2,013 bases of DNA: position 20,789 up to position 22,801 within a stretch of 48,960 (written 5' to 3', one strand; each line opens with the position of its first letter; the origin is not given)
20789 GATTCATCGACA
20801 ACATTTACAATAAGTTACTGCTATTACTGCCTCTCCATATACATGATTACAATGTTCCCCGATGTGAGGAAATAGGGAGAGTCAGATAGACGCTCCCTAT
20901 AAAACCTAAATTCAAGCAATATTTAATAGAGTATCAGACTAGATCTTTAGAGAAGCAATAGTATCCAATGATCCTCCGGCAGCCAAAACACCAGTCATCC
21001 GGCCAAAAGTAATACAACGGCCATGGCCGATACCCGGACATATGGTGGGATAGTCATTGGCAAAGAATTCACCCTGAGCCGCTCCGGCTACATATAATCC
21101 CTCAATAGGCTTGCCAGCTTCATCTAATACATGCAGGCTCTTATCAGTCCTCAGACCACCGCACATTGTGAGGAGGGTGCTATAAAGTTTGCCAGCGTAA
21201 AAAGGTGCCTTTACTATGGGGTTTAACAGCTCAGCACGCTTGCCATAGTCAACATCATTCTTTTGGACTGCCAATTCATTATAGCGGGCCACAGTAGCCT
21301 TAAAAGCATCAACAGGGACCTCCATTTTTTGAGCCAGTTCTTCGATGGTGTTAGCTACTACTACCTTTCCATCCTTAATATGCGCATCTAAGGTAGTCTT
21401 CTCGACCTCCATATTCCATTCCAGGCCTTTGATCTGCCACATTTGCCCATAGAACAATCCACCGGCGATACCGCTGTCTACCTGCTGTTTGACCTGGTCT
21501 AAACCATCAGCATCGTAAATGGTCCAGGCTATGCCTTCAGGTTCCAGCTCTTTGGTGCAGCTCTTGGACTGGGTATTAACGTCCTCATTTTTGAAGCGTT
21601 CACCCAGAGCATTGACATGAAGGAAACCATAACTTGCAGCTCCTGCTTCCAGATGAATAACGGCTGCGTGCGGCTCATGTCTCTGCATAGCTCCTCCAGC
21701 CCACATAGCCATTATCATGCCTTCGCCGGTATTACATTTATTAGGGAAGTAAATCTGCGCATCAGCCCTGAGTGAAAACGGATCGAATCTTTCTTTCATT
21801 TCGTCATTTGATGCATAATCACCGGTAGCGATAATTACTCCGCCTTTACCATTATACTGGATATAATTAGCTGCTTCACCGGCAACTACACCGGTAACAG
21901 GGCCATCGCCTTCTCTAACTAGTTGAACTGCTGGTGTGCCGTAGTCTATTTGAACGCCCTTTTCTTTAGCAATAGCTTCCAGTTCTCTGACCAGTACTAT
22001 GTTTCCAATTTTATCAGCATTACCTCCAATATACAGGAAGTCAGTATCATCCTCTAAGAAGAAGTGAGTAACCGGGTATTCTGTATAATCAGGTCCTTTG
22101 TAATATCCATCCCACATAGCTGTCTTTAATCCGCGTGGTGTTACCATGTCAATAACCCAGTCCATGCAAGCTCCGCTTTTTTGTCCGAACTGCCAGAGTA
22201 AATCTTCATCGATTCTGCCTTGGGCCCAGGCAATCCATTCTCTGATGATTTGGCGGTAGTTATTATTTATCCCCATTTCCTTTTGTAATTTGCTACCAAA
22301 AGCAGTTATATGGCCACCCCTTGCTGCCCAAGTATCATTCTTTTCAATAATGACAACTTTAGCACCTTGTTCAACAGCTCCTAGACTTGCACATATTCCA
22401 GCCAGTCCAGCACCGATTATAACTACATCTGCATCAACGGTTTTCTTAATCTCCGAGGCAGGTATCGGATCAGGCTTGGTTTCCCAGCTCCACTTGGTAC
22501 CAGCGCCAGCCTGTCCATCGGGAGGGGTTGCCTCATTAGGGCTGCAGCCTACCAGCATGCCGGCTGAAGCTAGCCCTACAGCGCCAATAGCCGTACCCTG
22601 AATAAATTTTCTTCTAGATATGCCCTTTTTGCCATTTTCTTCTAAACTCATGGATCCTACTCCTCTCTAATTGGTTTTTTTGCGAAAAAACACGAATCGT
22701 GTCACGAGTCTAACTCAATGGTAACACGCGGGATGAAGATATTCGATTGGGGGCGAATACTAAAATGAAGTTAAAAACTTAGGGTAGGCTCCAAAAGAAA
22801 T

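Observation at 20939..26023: Self-contained extracytoplasmic flavin-reductase respiratory module (Cgr1/Cgr2-like) of unknown substrate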

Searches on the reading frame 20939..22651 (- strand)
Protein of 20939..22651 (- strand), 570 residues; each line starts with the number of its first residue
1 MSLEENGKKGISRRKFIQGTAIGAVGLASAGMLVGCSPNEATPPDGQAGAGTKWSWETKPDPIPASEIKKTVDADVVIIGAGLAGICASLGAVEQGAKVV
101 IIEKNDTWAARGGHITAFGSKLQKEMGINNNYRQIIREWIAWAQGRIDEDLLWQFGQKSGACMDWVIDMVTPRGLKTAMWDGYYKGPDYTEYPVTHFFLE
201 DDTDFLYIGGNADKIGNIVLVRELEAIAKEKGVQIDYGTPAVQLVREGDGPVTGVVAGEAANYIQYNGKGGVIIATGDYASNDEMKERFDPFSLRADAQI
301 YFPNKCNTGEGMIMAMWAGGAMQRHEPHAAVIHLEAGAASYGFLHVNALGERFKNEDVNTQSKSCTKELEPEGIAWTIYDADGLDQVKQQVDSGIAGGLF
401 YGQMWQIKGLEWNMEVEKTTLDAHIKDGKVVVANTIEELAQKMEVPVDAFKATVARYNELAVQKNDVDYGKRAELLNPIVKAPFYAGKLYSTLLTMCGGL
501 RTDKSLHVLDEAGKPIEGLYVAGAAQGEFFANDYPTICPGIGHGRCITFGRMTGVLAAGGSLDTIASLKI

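Call 3: search_protein_families(library=pfam, proteins=[window:20939-22651:-], max_evalue=0.01)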
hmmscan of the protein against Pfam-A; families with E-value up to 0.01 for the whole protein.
window:20939-22651:- (570 aa): 11 families
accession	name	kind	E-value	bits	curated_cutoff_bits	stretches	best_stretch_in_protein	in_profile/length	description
PF00890.30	FAD_binding_2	-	8e-41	141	20.4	1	75-526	1-399/414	FAD binding domain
PF01266.30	DAO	-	1.2e-09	38.6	27.9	1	75-141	1-72/353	FAD dependent oxidoreductase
PF12831.13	FAD_oxidored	-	2e-09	37.7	27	1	75-120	1-43/416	FAD dependent oxidoreductase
PF07992.20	Pyr_redox_2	-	4.8e-06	26.6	26.1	1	75-127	2-47/291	Pyridine nucleotide-disulphide oxidoreductase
PF01946.23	Thi4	-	7.5e-05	22.5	26.2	1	67-138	11-79/235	Thi4 family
PF01262.27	AlaDh_PNT_C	-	0.00017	21.5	23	1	65-108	20-63/214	Alanine dehydrogenase/PNT, C-terminal domain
PF03486.20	HI0933_like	-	0.00023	21.1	50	1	75-108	2-35/244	HI0933-like protein Rossmann domain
PF13450.12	NAD_binding_8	-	0.00027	21.6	21.9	1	78-108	1-31/68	NAD(P)-binding Rossmann-like domain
PF01494.25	FAD_binding_3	-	0.00062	19.5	22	1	73-107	1-35/349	FAD binding domain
PF01134.28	GIDA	-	0.00066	19.3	22.1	1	75-107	1-34/391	Glucose inhibited division protein A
PF00070.33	Pyr_redox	-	0.0059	17.5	22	0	76-109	2-35/82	Pyridine nucleotide-disulphide oxidoreductase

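Call 4: search_protein_families(library=ncbifam, proteins=[window:20939-22651:-], max_evalue=0.01)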
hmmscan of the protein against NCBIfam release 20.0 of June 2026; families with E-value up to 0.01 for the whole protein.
window:20939-22651:- (570 aa): 83 families (the best 25 are shown)
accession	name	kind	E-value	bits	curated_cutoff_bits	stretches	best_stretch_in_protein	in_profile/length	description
NF053717.1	VnlPnlRedVprA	equivalog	8.6e-52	176.5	600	2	215-553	128-474/481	vinyl phenol reductase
TIGR01813.1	flavo_cyto_c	subfamily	3.1e-50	171.2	285.45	2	220-530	132-422/444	flavocytochrome c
NF005510.0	PRK07121.1-3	subfamily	1.1e-49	169.5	481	3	216-421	178-376/492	FAD-binding protein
NF005511.0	PRK07121.1-4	equivalog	3.7e-39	134.6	466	2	261-558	260-540/553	FAD-binding protein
NF004789.0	PRK06134.1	subfamily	2.4e-38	132.1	747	3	420-559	416-569/581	FAD-dependent oxidoreductase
NF005512.0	PRK07121.1-5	subfamily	3.6e-38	131.3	812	3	422-558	354-487/489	FAD-binding protein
NF005064.0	PRK06481.1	equivalog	1.6e-36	126.1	542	3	420-557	365-499/506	flavocytochrome c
NF009478.0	PRK12844.1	equivalog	2.9e-36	124.9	789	3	412-559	390-550/559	3-ketosteroid-delta-1-dehydrogenase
NF009477.0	PRK12843.1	equivalog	1.4e-34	119.5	758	3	419-550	417-561/578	FAD-dependent oxidoreductase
NF005882.1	PRK07843.1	equivalog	1.5e-34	119.3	788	2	220-553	204-543/547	3-oxosteroid 1-dehydrogenase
NF006130.0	PRK08274.1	equivalog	3.3e-34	118.5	369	1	72-558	4-459/467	FAD-dependent tricarballylate dehydrogenase TcuA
NF009473.0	PRK12835.1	subfamily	2.2e-32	112.3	837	3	423-553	420-562/585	FAD-binding protein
NF009476.0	PRK12839.1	equivalog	6.8e-32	110.3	940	3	424-559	418-566/572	FAD-dependent oxidoreductase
NF053677.1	Desat2ChcC2Cyan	equivalog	1.4e-29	102.9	900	3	426-554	407-548/558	4-oxocyclohex-2-ene-1-carboxylate 5-dehydrogenase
NF005508.0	PRK07121.1-1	equivalog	3.3e-29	101.8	537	3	434-558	364-491/497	FAD-binding protein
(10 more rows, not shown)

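Call 6: search_solved_structures(query=window:20939-22651:-, max_evalue=0.00001)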
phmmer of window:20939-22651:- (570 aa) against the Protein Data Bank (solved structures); distinct sequences matched with E-value up to 0.00001: 23.
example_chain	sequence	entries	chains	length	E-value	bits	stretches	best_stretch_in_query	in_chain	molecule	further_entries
1d4c_A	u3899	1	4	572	2.1e-28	102.1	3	430-559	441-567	FLAVOCYTOCHROME C FUMARATE REDUCTASE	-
6t85_A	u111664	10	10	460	3.5e-28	101.4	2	406-557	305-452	Urocanate reductase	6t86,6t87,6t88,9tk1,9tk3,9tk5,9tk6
1d4d_A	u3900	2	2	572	1.1e-27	99.8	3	430-559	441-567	FLAVOCYTOCHROME C FUMARATE REDUCTASE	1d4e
4at0_A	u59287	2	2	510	1.6e-27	99.3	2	71-358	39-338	3-KETOSTEROID-DELTA4-5ALPHA-DEHYDROGENASE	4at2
1qo8_A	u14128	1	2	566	1.1e-21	80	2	433-563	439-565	FLAVOCYTOCHROME C3 FUMARATE REDUCTASE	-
7p18_A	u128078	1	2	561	1e-18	70.2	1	473-551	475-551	3-oxosteroid 1-dehydrogenase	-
1kss_A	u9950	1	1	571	1.1e-16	63.5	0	227-393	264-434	flavocytochrome c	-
1ksu_A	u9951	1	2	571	1.7e-16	62.9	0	226-393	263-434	flavocytochrome c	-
1p2h_A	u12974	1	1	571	1.8e-16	62.8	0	227-393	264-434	flavocytochrome c3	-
1p2e_A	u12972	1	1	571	1.8e-16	62.8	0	227-393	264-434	flavocytochrome c3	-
1qjd_A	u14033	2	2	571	1.8e-16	62.8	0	227-393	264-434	FLAVOCYTOCHROME C3 | Fumarate reductase flavoprotein subunit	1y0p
1jry_A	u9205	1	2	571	2e-16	62.6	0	227-393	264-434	FLAVOCYTOCHROME C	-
1e39_A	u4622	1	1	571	2.5e-16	62.3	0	226-393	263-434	FUMARATE REDUCTASE FLAVOPROTEIN SUBUNIT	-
2b7s_A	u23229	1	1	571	2.7e-16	62.2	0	227-393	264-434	Fumarate reductase flavoprotein subunit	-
1m64_A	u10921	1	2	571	2.8e-16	62.2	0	420-558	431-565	flavocytochrome c3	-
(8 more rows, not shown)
